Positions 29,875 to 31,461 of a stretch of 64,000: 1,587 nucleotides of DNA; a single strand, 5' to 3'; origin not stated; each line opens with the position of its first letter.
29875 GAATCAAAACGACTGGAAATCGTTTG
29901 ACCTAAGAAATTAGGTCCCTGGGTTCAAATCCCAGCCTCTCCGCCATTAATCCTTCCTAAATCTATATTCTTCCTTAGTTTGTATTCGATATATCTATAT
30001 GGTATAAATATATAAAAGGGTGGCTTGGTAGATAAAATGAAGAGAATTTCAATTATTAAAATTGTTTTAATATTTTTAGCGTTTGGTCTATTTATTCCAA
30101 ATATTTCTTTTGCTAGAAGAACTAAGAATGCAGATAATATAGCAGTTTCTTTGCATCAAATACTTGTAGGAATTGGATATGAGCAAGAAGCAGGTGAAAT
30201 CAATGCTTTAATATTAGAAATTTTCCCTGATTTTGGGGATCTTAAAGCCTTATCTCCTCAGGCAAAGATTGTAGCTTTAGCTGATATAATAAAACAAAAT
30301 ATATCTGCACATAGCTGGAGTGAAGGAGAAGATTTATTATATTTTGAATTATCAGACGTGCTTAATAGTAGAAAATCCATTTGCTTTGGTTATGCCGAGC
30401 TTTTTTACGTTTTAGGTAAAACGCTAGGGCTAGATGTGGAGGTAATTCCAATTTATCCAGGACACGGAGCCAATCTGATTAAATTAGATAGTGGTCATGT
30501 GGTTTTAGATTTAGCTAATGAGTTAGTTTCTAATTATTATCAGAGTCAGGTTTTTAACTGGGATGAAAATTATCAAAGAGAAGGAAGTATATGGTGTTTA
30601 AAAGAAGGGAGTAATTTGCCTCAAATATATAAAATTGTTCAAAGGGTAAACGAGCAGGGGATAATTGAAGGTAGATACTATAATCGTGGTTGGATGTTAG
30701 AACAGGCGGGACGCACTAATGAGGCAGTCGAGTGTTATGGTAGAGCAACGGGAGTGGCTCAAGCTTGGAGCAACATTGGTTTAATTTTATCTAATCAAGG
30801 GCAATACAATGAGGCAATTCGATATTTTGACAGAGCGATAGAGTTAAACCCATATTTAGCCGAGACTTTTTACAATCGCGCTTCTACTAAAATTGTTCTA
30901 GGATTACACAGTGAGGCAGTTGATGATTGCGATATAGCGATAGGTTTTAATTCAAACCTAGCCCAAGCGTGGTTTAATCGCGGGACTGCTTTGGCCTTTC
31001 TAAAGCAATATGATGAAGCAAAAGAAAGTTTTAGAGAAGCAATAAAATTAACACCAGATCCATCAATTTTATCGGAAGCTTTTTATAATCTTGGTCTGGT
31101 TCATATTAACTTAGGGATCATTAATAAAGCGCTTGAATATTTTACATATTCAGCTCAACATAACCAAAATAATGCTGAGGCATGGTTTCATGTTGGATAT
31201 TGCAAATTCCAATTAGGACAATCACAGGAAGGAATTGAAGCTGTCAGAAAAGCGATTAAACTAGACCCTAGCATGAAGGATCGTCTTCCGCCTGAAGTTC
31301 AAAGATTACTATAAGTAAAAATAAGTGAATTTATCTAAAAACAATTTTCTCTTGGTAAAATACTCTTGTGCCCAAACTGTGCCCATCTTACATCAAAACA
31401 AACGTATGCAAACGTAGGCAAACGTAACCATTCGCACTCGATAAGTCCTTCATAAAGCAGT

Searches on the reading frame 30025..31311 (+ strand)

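Call 54: search_protein_families(library=pfam, proteins=[window:30025-31311:+], max_evalue=0.001)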
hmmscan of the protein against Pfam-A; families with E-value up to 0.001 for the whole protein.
window:30025-31311:+ (429 aa): 18 families
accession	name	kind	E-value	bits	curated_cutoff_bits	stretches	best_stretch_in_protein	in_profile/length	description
PF00515.34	TPR_1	-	3.4e-45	150.5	27.8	5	245-276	1-32/34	Tetratricopeptide repeat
PF07719.23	TPR_2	-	6.4e-39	129.3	27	3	245-276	1-32/34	Tetratricopeptide repeat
PF13181.12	TPR_8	-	4.8e-37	123.4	25.7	3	245-276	1-32/34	Tetratricopeptide repeat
PF13431.12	TPR_17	-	1.3e-19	69.2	24.4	0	245-265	13-33/34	Tetratricopeptide repeat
PF13174.12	TPR_6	-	9.6e-17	60.9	26.3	0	314-342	1-29/33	Tetratricopeptide repeat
PF13414.12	TPR_11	-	1.9e-16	59.9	26.8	1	252-286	1-35/42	TPR repeat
PF13424.12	TPR_12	-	2.8e-16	59.9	30.1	1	244-275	2-33/77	Tetratricopeptide repeat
PF13432.12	TPR_16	-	1.4e-15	57.8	32.7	2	220-277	2-63/65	Tetratricopeptide repeat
PF13428.12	TPR_14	-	1.8e-15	56.3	23.5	0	246-286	2-42/44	Tetratricopeptide repeat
PF13371.12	TPR_9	-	1.2e-13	51.3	35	0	295-348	11-64/73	Tetratricopeptide repeat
PF23914.1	TPR_CcmH_CycH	-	3.3e-10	40.5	42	0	378-418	44-84/158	Cytochrome c-type biogenesis protein H TPR domain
PF12895.13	ANAPC3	-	6.7e-10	39.6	27.2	1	351-409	24-81/82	Anaphase-promoting complex, cyclosome, subunit 3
PF14559.12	TPR_19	-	2.4e-09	37.8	25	0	367-415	8-56/68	Tetratricopeptide repeat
PF13176.12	TPR_7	-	6.6e-09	35.6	27.9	1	247-274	1-28/36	Tetratricopeptide repeat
PF13374.12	TPR_10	-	1.7e-08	34.7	27.5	1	245-274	2-31/42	Tetratricopeptide repeat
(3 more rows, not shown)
